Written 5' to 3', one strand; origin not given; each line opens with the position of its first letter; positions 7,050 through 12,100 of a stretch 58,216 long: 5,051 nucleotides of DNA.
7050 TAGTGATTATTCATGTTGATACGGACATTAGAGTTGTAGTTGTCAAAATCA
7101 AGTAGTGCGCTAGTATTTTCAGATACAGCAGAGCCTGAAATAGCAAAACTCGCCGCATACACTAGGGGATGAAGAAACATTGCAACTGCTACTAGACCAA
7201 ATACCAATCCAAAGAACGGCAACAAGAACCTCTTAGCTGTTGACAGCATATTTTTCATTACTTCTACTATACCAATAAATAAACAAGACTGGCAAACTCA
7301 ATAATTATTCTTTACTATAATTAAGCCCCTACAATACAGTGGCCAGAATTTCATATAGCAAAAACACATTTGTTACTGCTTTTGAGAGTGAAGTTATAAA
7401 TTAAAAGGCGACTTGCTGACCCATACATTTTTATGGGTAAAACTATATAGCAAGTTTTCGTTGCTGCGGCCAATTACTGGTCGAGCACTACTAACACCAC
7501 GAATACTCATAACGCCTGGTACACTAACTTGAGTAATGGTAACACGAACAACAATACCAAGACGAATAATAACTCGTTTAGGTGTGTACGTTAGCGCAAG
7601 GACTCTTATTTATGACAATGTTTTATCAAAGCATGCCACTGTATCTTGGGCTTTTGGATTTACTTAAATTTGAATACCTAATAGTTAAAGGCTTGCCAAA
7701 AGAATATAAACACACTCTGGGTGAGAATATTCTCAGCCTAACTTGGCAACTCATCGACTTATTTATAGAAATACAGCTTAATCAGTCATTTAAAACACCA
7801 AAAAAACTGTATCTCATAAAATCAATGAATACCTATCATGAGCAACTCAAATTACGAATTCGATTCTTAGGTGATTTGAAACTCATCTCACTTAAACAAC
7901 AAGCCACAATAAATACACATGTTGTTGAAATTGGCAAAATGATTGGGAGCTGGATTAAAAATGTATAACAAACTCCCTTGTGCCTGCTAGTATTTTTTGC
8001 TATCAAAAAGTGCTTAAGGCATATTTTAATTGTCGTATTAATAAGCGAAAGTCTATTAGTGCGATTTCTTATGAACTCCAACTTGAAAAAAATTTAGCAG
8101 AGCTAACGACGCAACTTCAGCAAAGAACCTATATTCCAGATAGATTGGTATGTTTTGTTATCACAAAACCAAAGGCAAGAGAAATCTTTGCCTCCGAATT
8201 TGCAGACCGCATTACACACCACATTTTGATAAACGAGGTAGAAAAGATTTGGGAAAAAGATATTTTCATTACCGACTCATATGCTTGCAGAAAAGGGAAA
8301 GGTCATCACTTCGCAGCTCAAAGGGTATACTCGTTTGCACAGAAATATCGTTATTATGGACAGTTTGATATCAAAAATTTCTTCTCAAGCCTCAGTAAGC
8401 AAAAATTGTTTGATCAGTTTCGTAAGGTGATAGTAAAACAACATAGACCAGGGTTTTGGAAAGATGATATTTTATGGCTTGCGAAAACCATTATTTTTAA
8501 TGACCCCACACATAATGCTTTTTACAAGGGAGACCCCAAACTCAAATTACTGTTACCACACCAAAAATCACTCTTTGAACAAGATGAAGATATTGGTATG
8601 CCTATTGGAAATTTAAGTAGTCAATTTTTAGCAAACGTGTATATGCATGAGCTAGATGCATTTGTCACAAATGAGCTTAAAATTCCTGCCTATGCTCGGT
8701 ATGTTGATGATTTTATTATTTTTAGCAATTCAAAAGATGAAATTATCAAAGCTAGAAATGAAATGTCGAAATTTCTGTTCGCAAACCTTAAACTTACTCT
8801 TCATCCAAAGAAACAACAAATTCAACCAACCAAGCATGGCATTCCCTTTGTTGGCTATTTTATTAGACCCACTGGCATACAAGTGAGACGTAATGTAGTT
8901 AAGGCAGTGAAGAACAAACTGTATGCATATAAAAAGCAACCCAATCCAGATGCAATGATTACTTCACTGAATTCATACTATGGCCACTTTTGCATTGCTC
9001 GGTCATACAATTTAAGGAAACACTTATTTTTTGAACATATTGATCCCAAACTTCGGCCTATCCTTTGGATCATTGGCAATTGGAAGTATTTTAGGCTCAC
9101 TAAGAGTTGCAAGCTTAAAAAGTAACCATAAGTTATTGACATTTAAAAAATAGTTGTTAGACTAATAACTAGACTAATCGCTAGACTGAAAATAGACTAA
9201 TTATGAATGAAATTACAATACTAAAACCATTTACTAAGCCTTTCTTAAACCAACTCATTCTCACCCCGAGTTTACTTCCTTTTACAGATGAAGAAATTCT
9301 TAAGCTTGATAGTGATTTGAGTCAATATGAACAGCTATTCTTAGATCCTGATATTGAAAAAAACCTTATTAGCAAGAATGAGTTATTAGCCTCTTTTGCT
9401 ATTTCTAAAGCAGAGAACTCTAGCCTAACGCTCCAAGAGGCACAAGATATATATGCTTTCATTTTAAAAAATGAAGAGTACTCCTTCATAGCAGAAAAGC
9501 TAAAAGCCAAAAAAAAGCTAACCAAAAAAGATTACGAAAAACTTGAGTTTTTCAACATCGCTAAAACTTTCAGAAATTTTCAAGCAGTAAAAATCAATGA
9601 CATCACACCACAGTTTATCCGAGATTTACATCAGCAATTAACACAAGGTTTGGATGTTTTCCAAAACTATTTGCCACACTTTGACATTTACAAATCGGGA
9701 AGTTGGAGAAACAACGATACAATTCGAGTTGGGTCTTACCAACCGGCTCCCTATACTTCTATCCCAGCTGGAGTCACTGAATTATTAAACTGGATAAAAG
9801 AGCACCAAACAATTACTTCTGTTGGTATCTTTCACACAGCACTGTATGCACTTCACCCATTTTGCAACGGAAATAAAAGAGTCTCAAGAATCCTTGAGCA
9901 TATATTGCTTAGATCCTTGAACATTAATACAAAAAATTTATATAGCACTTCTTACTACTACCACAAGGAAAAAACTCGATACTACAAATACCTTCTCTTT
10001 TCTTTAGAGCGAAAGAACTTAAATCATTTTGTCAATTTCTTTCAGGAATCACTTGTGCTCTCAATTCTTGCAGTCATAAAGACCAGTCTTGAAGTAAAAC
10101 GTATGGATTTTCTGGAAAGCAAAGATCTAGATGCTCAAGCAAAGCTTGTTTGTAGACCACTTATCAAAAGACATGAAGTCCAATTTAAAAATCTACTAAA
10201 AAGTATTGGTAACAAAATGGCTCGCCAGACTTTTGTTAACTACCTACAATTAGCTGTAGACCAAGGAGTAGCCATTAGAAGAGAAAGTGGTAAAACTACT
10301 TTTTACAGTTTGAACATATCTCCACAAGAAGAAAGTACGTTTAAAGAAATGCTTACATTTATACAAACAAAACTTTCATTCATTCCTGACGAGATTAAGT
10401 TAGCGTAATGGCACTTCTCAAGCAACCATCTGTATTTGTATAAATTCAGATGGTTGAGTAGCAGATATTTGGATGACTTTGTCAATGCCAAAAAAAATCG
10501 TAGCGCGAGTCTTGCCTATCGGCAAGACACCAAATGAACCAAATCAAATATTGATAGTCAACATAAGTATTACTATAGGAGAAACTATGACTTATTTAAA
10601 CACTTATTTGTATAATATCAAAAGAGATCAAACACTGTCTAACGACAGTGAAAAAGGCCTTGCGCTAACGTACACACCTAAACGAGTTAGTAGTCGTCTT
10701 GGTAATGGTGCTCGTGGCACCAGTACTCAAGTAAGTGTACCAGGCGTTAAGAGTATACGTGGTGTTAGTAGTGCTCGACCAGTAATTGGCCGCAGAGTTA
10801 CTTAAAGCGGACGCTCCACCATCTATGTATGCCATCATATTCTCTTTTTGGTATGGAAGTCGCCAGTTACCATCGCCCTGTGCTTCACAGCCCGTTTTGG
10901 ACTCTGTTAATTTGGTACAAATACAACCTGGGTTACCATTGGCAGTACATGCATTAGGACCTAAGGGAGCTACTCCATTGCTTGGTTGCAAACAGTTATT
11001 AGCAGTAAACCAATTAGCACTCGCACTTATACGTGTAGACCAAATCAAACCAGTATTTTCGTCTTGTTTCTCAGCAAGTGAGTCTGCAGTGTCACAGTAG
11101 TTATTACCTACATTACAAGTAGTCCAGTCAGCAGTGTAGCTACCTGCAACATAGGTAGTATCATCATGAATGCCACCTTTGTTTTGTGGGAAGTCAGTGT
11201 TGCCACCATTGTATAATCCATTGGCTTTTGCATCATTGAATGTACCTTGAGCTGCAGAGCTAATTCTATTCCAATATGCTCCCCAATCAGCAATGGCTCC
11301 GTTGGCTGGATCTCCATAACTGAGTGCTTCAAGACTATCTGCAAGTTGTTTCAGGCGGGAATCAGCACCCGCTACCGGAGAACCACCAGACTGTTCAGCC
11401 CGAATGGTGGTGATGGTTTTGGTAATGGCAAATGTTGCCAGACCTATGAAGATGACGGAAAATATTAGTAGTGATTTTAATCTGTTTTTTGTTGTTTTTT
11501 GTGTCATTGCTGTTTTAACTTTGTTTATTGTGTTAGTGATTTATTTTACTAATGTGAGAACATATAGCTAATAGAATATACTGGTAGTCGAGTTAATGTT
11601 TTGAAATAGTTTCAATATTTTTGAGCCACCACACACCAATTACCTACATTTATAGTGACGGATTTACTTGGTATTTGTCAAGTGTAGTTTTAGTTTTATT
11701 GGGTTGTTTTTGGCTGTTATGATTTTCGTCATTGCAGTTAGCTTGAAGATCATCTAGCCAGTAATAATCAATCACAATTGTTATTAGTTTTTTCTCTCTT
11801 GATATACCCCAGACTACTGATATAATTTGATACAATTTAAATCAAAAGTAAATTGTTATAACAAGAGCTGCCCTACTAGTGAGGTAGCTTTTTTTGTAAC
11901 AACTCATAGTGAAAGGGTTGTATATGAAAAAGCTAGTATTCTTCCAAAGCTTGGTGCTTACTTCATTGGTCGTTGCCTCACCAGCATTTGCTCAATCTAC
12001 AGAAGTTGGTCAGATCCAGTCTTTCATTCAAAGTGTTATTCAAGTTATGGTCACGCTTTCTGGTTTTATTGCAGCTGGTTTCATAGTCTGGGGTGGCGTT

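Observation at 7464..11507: Complete DGR: 138-bp TR/VR pair whose 11 mismatches are all at template adenines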

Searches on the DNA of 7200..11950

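Call 63: search_rna_families(source=window, start=7200, end=11950, threshold=evalue, max_evalue=1)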
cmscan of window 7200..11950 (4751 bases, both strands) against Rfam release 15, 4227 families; matches with E-value up to 1: 1.
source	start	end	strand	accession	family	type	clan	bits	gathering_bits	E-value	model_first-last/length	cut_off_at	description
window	11089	11172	-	RF00051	mir-17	Gene; miRNA;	-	19.3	49.5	0.79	1-80/80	no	mir-17 microRNA precursor family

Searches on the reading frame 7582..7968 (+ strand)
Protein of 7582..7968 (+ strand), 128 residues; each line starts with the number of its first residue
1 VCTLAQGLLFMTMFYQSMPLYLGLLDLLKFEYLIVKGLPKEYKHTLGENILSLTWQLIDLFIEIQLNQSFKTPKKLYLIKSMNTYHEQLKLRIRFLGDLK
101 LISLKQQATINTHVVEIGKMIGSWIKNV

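Call 3: search_protein_families(library=pfam, proteins=[window:7582-7968:+], max_evalue=0.01)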
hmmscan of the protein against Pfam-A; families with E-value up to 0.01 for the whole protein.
window:7582-7968:+ (128 aa): 1 family
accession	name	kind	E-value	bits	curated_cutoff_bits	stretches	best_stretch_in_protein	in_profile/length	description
PF22296.2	bAvd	-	1.7e-16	61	40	1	26-127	9-106/107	bAvd-like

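Call 4: search_protein_families(library=ncbifam, proteins=[window:7582-7968:+], max_evalue=0.01)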
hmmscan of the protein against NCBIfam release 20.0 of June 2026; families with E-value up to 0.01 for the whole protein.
window:7582-7968:+ (128 aa): 1 family
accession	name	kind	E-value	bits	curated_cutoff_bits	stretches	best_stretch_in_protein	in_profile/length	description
NF033474.1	DivGenRetAVD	equivalog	1.8e-17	63.5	80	1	26-126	9-104/104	diversity-generating retroelement protein Avd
